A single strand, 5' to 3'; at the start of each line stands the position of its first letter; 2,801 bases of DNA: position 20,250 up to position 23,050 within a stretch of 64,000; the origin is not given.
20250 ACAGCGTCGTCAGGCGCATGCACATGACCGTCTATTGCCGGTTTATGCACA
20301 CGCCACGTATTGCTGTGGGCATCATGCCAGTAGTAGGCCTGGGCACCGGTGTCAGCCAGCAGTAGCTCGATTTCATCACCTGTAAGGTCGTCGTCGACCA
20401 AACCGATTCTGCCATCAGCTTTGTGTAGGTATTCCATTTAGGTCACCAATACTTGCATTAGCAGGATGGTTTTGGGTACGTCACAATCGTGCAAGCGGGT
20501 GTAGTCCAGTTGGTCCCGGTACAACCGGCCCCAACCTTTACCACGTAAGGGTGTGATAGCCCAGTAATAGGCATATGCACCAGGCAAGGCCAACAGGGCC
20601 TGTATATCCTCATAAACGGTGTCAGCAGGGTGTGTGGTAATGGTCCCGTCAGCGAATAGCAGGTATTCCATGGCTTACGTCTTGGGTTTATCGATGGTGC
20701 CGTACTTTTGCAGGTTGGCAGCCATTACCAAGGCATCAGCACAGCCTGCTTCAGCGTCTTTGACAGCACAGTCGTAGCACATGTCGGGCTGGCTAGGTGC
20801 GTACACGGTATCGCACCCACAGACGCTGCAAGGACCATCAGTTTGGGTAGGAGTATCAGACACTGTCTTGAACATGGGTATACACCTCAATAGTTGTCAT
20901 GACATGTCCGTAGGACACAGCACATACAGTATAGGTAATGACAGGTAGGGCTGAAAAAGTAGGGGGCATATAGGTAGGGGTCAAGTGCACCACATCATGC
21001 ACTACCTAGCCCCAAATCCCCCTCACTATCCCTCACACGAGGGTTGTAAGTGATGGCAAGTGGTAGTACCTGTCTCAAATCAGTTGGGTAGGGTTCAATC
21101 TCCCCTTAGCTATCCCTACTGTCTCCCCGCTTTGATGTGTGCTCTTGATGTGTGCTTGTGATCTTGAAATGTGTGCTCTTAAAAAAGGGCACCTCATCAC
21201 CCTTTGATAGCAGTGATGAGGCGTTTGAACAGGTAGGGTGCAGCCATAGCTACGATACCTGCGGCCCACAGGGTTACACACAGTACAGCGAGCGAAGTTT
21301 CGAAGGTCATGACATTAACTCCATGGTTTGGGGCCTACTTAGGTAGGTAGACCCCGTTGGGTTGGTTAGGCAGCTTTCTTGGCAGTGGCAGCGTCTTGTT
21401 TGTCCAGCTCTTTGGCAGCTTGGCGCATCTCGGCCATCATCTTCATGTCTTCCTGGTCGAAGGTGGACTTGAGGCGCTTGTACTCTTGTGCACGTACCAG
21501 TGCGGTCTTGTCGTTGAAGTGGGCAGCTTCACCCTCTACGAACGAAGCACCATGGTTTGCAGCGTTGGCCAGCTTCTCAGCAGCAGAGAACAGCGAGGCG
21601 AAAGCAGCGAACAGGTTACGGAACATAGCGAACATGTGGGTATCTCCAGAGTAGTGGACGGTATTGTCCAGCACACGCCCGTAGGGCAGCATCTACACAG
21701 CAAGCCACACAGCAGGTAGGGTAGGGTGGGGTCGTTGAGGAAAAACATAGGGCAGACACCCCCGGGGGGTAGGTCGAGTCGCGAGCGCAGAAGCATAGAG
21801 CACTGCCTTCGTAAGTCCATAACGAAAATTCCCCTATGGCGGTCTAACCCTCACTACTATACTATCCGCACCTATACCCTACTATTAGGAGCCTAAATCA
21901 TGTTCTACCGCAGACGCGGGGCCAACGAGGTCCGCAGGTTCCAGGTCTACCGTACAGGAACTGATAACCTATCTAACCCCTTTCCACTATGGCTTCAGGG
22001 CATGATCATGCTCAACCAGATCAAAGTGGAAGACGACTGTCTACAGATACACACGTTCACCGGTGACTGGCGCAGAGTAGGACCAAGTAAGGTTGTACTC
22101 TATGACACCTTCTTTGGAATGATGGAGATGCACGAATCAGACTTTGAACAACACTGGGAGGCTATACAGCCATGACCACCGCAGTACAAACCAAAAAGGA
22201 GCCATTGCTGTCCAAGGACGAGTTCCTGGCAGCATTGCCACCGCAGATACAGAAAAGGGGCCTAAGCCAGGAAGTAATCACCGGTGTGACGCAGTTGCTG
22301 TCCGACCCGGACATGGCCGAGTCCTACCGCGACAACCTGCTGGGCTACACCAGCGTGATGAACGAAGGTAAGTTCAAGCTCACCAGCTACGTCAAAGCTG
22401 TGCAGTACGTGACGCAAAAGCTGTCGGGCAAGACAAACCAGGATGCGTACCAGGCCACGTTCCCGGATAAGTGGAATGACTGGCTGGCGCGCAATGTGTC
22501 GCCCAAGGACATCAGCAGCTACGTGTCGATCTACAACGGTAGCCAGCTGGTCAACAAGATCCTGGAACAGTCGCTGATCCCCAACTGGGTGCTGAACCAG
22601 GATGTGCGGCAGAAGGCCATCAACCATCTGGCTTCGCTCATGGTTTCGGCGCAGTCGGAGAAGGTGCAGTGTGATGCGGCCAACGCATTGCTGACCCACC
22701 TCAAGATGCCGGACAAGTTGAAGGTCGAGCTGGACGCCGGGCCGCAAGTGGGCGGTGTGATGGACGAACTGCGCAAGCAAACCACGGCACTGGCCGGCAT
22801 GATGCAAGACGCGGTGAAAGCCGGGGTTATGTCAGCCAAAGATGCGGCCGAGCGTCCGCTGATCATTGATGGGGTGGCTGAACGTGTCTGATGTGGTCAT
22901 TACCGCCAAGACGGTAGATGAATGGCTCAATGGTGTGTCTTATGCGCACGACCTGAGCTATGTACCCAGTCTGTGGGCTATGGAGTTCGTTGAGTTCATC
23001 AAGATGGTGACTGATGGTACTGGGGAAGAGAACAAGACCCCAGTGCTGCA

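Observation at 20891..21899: Repeat-rich noncoding junction between the leftward early block and rightward late block (candidate genome-terminus or early-promoter region)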

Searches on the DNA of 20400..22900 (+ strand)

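Call 4: search_dna_similar(query=window:20400-22900:+, collection=phages, mode=near, max_rows=30)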
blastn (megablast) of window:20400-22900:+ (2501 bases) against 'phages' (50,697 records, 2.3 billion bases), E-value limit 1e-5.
No match.

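Call 75: build_rna_model(alignment_id=A2, structure=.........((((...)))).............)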
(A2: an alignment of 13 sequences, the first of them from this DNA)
Model R1 built from alignment A2 (13 sequences, 33 columns); structure: as given.
model positions 33; base pairs 4; branch points 0; effective number of sequences 13; information 0.753 bits per position. Calibrated on 0.2 Mb of random sequence (short: E-values are rough).
structure used (alignment columns):
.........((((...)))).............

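Call 76: search_with_rna_model(model_id=R1, source=window, filters=off, max_evalue=10, show_alignments=0)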
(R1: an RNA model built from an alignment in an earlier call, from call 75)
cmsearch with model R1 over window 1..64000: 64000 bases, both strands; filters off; matches with E-value up to 10: 18.
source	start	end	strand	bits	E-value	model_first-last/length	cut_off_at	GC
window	21664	21696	-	27.2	0.00019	1-33/33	no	0.61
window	20893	20925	-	24.1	0.0011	1-33/33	no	0.48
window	18965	18997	-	21.9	0.0039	1-33/33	no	0.58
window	18105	18137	-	20.3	0.0095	1-33/33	no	0.58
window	15803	15835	+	12.8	0.6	1-33/33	no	0.55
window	14382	14414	-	11.6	1.2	1-33/33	no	0.42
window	37403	37433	-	10.1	2.7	1-33/33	no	0.58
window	16162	16193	+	10.1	2.8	1-33/33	no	0.56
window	16573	16607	+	10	3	1-33/33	no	0.4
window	25539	25551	+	9.9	3.1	10-22/33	no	0.54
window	55624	55647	+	9.8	3.4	1-33/33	no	0.42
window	37569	37596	+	9.4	4.2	1-33/33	no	0.64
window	29390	29423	-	9.1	4.9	1-33/33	no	0.65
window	6197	6229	+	9.1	4.9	1-33/33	no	0.48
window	22726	22767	+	9.1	5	1-33/33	no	0.71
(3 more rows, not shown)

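Call 89: search_rna_families(source=window, start=20400, end=22300, threshold=evalue, max_evalue=1)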
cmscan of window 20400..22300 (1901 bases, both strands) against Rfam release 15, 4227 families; matches with E-value up to 1: 0.
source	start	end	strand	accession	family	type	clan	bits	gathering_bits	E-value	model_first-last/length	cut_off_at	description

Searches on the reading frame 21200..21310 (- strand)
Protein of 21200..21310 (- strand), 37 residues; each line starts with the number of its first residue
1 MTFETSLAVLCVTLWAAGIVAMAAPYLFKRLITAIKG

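Call 46: search_protein_families(library=phrogs, proteins=[window:21200-21310:-], max_evalue=0.01)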
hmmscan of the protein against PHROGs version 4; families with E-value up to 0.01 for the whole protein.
seq(37 aa): 0 families

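Call 47: search_protein_families(library=pfam, proteins=[window:21200-21310:-], max_evalue=0.01)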
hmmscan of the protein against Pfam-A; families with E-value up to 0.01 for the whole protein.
seq(37 aa): 0 families

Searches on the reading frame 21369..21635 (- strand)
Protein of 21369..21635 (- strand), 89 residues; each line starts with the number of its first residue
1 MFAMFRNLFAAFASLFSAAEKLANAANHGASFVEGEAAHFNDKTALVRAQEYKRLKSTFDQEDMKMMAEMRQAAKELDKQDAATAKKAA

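Call 28: search_dna_similar(query=window:21369-21635:-, collection=phages, mode=protein, max_evalue=0.01, max_rows=40)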
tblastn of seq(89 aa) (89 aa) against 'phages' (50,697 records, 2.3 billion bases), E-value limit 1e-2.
Records with a match: 4; places in all: 4; records where one place covers at least 80% of the query: 4.
Best place of each record, by identity: <60% 4.
By first word of the organism name: Pseudomonas 4.
By host as written in the record: Pseudomonas fluorescens 2; Pseudomonas sp. CT12 2.
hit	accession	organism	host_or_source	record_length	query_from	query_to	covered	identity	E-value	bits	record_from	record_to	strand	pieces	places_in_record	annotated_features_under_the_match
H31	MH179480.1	Pseudomonas phage 98PfluR60PP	Pseudomonas fluorescens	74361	1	79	89%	58.2%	3e-14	71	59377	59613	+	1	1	hypothetical protein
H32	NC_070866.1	Pseudomonas phage 98PfluR60PP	Pseudomonas fluorescens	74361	1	79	89%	58.2%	3e-14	71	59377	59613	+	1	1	hypothetical protein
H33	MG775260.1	Pseudomonas phage Littlefix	Pseudomonas sp. CT12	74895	1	79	89%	58.2%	3e-14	71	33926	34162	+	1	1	hypothetical protein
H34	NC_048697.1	Pseudomonas phage Littlefix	Pseudomonas sp. CT12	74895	1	79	89%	58.2%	3e-14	71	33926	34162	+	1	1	hypothetical protein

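Call 29: get_annotated_region(hit=H33, flank=3000)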
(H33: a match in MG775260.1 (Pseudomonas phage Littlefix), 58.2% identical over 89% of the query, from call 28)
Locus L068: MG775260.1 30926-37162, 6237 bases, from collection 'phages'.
description: Pseudomonas phage Littlefix, complete genome.
organism: Pseudomonas phage Littlefix (NCBI taxid 2079289)
taxonomy: Viruses; Duplodnaviria; Heunggongvirae; Uroviricota; Caudoviricetes; Schitoviridae; Littlefixvirus; Littlefixvirus littlefix
host: Pseudomonas sp. CT12; source: Plant compost; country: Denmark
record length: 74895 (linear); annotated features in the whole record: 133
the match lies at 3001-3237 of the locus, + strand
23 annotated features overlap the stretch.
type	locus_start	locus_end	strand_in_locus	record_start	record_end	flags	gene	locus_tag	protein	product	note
CDS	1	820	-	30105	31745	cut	-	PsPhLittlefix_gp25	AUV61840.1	hypothetical protein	Gp25; orf25; N4 gp68-like protein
CDS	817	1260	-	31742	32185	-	-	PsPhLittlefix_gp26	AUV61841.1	hypothetical protein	Gp26; orf26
regulatory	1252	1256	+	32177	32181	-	-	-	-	ribosome_binding_site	-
CDS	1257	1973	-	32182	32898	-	-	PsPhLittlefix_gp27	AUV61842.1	hypothetical protein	Gp27; orf27; N4 gp69-like protein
CDS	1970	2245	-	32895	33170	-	-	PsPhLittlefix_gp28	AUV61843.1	hypothetical protein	Gp28; orf28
regulatory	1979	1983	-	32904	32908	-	-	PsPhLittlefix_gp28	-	ribosome_binding_site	-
CDS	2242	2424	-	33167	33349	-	-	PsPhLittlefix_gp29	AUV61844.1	hypothetical protein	Gp29; orf29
CDS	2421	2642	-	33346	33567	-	-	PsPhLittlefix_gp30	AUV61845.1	hypothetical protein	Gp30; orf30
CDS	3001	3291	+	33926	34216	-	-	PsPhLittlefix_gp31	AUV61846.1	hypothetical protein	Gp31; orf31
regulatory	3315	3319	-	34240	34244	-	-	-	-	ribosome_binding_site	-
regulatory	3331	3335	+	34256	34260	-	-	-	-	ribosome_binding_site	-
CDS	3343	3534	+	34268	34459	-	-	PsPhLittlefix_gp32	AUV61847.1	hypothetical protein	Gp32; transmembrane domains; orf32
regulatory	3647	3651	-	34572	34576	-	-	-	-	ribosome_binding_site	-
CDS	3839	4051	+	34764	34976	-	-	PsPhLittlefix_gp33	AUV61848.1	hypothetical protein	Gp33; orf33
regulatory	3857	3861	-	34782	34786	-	-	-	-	ribosome_binding_site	-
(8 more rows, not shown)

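Call 30: get_annotated_region(hit=H31, flank=3000)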
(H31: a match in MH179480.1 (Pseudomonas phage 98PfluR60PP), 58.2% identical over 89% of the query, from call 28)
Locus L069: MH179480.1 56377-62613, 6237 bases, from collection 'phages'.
description: Pseudomonas phage 98PfluR60PP, complete genome.
organism: Pseudomonas phage 98PfluR60PP (NCBI taxid 2163965)
taxonomy: Viruses; Duplodnaviria; Heunggongvirae; Uroviricota; Caudoviricetes; Schitoviridae; Littlefixvirus; Littlefixvirus 98Pflur60pp
host: Pseudomonas fluorescens; source: -; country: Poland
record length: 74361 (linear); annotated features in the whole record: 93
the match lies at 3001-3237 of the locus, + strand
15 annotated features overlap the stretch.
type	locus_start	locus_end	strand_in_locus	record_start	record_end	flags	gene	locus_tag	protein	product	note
CDS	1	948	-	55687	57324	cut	-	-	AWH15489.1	hypothetical protein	-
CDS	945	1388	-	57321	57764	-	-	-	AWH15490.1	hypothetical protein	-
CDS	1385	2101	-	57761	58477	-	-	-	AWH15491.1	hypothetical protein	-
CDS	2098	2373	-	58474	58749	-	-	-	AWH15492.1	hypothetical protein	-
CDS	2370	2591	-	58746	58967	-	-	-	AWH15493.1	hypothetical protein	-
CDS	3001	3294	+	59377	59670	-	-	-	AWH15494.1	hypothetical protein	-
CDS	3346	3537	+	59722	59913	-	-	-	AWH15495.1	hypothetical protein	-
CDS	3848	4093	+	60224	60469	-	-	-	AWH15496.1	hypothetical protein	-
CDS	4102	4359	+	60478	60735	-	-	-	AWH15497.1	hypothetical protein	-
CDS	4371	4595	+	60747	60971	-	-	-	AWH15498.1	hypothetical protein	-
CDS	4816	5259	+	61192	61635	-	-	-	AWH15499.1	hypothetical protein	-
CDS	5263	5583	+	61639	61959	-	-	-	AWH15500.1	hypothetical protein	-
CDS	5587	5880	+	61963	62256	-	-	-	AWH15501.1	hypothetical protein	-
CDS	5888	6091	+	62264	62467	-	-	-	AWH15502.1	hypothetical protein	-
CDS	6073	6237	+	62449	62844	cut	-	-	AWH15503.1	hypothetical protein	-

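Call 46: search_protein_families(library=phrogs, proteins=[window:21369-21635:-], max_evalue=0.01)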
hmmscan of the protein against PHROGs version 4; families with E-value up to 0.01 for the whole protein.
seq(89 aa): 1 family
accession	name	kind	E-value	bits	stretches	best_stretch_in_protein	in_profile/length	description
phrog_6483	-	unknown function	1.2e-07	33.1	1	1-58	1-58/84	-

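Call 47: search_protein_families(library=pfam, proteins=[window:21369-21635:-], max_evalue=0.01)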
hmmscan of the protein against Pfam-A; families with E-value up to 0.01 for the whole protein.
seq(89 aa): 0 families

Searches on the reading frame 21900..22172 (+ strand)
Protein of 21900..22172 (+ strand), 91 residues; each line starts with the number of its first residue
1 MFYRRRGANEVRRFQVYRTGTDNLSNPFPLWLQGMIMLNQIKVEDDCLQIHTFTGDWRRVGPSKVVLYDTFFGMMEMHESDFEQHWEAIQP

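Call 46: search_protein_families(library=phrogs, proteins=[window:21900-22172:+], max_evalue=0.01)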
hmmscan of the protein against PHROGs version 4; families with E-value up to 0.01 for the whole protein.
window:21900-22172:+ (91 aa): 0 families

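Call 47: search_protein_families(library=pfam, proteins=[window:21900-22172:+], max_evalue=0.01)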
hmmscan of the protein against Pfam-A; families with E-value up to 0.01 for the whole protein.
window:21900-22172:+ (91 aa): 0 families

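Call 56: find_encoding_contigs(protein=window:21900-22172:+, flank=3000, max_places=10)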
Protein window:21900-22172:+ (91 aa): 22 contigs read that carry it; 10 places shown.
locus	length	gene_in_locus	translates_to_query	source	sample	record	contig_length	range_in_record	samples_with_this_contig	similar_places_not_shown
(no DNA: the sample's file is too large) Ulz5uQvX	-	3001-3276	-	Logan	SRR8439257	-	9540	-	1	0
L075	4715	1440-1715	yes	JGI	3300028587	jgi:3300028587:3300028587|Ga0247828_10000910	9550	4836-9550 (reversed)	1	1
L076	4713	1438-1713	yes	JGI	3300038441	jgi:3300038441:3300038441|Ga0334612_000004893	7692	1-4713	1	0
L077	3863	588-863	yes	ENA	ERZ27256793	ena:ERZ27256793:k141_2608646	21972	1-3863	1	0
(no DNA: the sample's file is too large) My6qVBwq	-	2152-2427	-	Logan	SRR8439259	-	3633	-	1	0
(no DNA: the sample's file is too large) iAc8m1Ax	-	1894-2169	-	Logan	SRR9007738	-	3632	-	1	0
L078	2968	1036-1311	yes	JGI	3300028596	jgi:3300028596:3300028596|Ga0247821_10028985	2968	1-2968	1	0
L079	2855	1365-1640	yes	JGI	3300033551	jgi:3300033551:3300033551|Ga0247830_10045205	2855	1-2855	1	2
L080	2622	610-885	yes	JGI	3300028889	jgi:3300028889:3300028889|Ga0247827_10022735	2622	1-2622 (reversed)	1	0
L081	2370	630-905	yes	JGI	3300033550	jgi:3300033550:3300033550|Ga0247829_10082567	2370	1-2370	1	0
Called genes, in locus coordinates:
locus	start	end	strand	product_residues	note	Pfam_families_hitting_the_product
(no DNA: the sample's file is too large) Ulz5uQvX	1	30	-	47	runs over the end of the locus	-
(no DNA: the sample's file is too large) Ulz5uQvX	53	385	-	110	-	-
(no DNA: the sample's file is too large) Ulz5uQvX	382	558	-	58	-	-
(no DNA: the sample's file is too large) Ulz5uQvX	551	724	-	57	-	-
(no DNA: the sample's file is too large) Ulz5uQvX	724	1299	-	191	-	-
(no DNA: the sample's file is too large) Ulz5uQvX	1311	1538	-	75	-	-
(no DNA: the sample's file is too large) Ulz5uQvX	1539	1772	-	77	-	-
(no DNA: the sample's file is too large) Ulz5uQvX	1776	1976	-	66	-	-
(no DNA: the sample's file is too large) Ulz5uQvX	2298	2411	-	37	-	-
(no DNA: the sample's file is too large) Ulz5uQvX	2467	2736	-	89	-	-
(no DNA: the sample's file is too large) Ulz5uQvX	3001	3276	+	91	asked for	-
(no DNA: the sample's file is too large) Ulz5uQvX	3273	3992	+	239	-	-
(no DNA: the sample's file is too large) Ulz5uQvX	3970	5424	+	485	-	?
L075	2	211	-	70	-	?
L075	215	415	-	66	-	-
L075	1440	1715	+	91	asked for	-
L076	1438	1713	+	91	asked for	-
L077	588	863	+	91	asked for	-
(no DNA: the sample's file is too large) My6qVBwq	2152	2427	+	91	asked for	-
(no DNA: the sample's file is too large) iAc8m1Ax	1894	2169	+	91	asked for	-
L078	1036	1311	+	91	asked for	-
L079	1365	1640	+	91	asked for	-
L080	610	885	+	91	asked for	-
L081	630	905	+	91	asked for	-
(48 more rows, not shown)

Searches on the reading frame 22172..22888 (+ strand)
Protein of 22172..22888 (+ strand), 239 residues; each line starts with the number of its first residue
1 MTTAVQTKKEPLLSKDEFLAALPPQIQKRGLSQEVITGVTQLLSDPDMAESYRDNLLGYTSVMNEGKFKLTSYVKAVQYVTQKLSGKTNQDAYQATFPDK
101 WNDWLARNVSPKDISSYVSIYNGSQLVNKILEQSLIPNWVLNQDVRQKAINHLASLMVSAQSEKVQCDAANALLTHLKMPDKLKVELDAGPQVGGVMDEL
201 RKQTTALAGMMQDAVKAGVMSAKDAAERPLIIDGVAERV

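Call 46: search_protein_families(library=phrogs, proteins=[window:22172-22888:+], max_evalue=0.01)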
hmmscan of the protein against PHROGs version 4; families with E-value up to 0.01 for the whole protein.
window:22172-22888:+ (239 aa): 1 family
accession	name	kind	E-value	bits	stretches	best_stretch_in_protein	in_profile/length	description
phrog_2109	-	unknown function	1.9e-84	283.8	1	12-235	3-225/230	-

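Call 47: search_protein_families(library=pfam, proteins=[window:22172-22888:+], max_evalue=0.01)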
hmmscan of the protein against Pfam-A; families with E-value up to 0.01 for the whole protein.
window:22172-22888:+ (239 aa): 0 families
